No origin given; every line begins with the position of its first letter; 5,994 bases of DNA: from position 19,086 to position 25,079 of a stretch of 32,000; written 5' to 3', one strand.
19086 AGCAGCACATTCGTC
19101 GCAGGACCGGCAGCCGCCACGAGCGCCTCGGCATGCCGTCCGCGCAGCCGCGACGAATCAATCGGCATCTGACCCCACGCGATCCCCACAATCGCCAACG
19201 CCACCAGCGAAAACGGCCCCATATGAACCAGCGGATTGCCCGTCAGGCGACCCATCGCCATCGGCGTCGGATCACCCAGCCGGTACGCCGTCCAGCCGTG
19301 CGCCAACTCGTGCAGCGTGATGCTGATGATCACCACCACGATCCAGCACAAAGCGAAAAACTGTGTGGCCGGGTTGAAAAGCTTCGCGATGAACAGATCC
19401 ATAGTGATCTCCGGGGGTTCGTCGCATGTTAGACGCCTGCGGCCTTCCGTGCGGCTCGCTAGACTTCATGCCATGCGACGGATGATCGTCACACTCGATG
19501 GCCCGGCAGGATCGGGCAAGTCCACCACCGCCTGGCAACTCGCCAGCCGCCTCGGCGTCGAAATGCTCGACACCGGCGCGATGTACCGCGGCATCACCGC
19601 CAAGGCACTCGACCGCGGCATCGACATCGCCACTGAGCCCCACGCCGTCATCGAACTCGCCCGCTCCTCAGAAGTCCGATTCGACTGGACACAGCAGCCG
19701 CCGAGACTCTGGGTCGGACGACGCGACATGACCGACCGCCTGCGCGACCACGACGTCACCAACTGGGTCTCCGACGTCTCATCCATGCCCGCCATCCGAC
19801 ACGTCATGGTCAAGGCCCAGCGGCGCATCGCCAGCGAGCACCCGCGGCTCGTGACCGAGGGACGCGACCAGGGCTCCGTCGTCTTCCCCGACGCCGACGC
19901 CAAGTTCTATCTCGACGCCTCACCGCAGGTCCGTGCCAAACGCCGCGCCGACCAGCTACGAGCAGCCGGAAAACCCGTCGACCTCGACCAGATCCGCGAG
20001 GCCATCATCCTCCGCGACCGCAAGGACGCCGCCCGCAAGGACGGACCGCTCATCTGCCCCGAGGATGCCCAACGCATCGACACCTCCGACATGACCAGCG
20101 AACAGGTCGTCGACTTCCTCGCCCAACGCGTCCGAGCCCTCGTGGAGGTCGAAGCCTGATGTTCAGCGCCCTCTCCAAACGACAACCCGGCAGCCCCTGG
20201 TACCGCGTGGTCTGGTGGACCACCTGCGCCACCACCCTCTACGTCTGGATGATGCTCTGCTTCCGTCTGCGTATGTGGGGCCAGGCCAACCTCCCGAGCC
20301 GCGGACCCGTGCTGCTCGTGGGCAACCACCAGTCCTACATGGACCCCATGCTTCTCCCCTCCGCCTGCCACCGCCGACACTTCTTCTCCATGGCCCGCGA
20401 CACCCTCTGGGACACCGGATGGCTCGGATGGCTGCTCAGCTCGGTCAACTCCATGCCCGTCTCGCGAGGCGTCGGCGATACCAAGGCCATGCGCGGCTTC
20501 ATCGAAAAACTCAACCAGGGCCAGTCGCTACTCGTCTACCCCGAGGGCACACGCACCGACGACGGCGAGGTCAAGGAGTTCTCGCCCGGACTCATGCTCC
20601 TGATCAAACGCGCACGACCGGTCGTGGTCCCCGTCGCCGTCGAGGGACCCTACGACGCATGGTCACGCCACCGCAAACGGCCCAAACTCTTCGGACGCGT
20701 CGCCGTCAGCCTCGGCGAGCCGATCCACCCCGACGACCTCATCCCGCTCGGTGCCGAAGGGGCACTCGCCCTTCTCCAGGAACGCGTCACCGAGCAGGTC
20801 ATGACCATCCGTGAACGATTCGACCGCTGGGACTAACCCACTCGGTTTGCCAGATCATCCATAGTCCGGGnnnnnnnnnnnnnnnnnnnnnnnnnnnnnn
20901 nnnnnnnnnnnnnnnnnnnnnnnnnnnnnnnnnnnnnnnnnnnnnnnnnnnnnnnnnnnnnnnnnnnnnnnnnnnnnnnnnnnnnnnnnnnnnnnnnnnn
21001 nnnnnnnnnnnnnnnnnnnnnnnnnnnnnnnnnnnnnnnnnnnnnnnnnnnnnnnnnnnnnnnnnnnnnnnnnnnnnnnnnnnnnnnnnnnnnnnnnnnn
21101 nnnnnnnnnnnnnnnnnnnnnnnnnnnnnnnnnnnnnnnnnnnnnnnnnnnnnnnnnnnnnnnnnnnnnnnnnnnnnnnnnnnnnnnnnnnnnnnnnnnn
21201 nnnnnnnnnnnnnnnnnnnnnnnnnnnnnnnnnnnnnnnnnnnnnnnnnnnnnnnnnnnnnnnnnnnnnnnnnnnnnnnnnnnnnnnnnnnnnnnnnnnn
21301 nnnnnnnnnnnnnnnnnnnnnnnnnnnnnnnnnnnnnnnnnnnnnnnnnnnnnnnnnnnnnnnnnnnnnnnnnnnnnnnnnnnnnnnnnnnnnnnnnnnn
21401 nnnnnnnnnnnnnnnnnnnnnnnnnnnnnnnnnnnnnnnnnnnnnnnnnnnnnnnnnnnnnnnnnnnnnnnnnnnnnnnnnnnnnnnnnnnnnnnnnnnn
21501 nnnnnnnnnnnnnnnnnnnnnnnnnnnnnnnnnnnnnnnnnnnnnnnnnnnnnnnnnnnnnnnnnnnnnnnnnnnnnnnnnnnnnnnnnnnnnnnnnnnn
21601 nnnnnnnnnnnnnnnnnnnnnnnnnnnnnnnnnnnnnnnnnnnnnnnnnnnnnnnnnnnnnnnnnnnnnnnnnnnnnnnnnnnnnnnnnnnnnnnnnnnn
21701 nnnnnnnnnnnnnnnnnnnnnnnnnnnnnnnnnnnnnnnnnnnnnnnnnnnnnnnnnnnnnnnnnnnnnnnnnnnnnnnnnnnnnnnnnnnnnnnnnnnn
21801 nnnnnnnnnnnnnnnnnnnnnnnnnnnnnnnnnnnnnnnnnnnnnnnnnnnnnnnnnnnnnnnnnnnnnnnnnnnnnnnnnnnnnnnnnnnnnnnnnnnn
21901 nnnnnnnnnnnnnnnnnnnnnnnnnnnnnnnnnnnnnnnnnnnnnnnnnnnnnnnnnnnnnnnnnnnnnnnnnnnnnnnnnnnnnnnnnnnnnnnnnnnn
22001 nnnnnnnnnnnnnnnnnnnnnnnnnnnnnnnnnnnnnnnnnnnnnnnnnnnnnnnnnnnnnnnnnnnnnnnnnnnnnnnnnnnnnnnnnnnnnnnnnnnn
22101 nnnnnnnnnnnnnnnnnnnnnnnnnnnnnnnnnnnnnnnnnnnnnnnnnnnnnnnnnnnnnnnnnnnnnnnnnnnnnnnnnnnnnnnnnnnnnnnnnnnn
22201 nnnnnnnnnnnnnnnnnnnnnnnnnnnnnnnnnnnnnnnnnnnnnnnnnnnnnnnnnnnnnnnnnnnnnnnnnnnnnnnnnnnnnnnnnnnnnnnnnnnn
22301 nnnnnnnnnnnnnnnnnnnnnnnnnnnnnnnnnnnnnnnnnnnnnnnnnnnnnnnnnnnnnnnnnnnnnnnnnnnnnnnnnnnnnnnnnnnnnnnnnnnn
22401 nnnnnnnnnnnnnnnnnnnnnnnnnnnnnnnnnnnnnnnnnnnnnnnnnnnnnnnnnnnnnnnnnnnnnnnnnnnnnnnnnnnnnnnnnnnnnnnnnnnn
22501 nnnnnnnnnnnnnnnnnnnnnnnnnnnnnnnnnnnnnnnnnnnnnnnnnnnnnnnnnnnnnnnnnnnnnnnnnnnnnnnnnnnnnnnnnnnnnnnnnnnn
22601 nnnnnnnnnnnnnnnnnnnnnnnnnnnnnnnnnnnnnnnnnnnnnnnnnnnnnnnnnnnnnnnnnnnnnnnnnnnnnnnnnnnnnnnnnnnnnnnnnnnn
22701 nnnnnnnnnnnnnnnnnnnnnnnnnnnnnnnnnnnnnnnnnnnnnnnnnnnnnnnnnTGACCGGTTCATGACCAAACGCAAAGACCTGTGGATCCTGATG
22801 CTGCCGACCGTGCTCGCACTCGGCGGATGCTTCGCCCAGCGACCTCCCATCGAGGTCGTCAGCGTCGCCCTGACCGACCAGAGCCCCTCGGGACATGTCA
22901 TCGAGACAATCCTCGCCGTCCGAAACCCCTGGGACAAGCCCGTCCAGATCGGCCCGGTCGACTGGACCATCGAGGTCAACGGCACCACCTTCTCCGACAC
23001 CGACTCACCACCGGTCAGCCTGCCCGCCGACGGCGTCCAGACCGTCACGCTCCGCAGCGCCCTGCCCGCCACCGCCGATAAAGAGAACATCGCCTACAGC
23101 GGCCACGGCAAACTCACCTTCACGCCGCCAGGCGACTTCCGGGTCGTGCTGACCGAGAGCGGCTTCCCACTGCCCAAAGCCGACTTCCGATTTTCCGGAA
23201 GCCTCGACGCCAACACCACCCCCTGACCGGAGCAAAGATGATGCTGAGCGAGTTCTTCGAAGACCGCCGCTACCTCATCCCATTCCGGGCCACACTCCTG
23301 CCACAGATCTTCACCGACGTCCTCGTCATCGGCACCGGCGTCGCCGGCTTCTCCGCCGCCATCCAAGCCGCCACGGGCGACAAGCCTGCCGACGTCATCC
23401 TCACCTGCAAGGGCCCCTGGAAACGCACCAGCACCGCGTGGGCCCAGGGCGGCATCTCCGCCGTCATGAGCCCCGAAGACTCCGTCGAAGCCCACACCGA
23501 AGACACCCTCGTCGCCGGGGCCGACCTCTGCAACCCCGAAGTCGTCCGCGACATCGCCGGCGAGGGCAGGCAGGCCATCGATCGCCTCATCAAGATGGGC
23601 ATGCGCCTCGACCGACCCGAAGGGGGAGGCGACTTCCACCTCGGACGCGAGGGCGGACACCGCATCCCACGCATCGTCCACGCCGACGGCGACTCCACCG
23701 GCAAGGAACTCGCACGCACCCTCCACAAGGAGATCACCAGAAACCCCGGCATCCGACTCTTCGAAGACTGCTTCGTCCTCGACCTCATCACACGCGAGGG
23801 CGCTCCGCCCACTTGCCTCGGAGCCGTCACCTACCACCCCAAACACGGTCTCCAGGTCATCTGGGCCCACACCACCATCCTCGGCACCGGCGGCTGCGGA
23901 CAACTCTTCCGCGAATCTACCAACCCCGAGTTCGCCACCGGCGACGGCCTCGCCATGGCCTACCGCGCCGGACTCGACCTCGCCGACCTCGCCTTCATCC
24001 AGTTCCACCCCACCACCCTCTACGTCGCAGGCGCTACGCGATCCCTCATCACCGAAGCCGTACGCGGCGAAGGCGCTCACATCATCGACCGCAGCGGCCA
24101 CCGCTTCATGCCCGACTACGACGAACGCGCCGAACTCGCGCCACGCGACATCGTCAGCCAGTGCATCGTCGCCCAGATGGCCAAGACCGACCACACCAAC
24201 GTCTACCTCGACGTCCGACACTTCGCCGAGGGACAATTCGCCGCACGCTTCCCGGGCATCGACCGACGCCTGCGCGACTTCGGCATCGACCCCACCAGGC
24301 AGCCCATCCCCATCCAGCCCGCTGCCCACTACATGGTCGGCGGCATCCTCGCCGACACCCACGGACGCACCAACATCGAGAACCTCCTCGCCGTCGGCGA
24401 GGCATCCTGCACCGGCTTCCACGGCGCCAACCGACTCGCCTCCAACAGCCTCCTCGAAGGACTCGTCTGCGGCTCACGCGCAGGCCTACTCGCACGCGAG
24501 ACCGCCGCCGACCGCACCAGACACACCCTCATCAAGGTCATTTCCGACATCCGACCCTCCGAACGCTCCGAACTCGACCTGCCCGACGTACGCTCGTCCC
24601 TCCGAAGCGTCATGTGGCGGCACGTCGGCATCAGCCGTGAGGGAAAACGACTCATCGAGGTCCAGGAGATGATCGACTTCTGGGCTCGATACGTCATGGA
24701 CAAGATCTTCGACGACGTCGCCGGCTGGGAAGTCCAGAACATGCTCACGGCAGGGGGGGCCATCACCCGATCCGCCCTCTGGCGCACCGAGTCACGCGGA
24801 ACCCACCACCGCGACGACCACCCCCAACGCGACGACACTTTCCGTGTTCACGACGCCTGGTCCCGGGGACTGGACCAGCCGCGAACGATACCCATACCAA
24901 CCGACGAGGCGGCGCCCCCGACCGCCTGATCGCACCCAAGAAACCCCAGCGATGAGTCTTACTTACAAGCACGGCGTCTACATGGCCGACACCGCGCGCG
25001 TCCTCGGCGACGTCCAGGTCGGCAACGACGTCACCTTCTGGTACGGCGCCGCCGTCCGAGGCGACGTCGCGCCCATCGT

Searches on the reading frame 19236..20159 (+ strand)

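Call 67: search_protein_families(library=pfam, max_evalue=0.00001, proteins=[window:19236-20159:+])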
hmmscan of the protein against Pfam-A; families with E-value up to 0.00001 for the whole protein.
window:19236-20159:+ (307 aa): 2 families
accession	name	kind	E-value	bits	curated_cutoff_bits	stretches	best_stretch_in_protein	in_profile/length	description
PF02224.24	Cytidylate_kin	-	6.4e-63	212.7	26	1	85-299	1-209/211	Cytidylate kinase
PF13238.12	AAA_18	-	6e-06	27.2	29.4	0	85-240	1-111/128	AAA domain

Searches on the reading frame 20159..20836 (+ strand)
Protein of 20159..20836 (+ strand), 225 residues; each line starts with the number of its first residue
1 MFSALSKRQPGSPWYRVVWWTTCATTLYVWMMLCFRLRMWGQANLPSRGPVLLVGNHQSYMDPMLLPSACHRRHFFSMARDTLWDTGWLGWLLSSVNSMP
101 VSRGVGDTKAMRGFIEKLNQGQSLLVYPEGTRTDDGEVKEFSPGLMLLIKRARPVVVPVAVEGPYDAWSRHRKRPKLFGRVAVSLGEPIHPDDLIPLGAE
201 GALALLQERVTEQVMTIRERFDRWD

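Call 67: search_protein_families(library=pfam, max_evalue=0.00001, proteins=[window:20159-20836:+])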
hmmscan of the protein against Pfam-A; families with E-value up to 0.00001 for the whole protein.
window:20159-20836:+ (225 aa): 1 family
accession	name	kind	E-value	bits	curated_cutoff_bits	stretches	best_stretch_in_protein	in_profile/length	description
PF01553.26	Acyltransferase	-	7.5e-26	90.9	23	1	38-161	3-131/132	Acyltransferase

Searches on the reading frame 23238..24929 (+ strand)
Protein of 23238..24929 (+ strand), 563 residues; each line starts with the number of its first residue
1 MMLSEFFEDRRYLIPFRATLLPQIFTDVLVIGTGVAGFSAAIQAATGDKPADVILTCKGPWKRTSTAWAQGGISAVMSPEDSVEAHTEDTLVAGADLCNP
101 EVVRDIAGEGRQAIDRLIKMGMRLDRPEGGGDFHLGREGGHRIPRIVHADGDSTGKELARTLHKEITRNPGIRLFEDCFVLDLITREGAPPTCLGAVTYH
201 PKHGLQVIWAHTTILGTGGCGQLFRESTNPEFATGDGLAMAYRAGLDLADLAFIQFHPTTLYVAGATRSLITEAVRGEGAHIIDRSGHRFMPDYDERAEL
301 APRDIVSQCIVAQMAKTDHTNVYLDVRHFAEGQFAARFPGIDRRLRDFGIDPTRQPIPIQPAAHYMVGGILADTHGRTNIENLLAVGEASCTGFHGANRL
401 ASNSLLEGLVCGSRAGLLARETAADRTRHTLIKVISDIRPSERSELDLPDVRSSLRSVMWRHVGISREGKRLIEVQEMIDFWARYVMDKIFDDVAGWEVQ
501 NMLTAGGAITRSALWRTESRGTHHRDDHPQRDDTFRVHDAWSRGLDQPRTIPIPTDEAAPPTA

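Call 67: search_protein_families(library=pfam, max_evalue=0.00001, proteins=[window:23238-24929:+])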
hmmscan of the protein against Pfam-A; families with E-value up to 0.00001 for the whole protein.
window:23238-24929:+ (563 aa): 2 families
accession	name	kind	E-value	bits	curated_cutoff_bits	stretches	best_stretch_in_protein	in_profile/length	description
PF00890.30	FAD_binding_2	-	4.7e-89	299.9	20.4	1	27-405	1-414/414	FAD binding domain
PF02910.25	Succ_DH_flav_C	-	1.9e-15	57.4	20.8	1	452-542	1-101/130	Fumarate reductase flavoprotein C-term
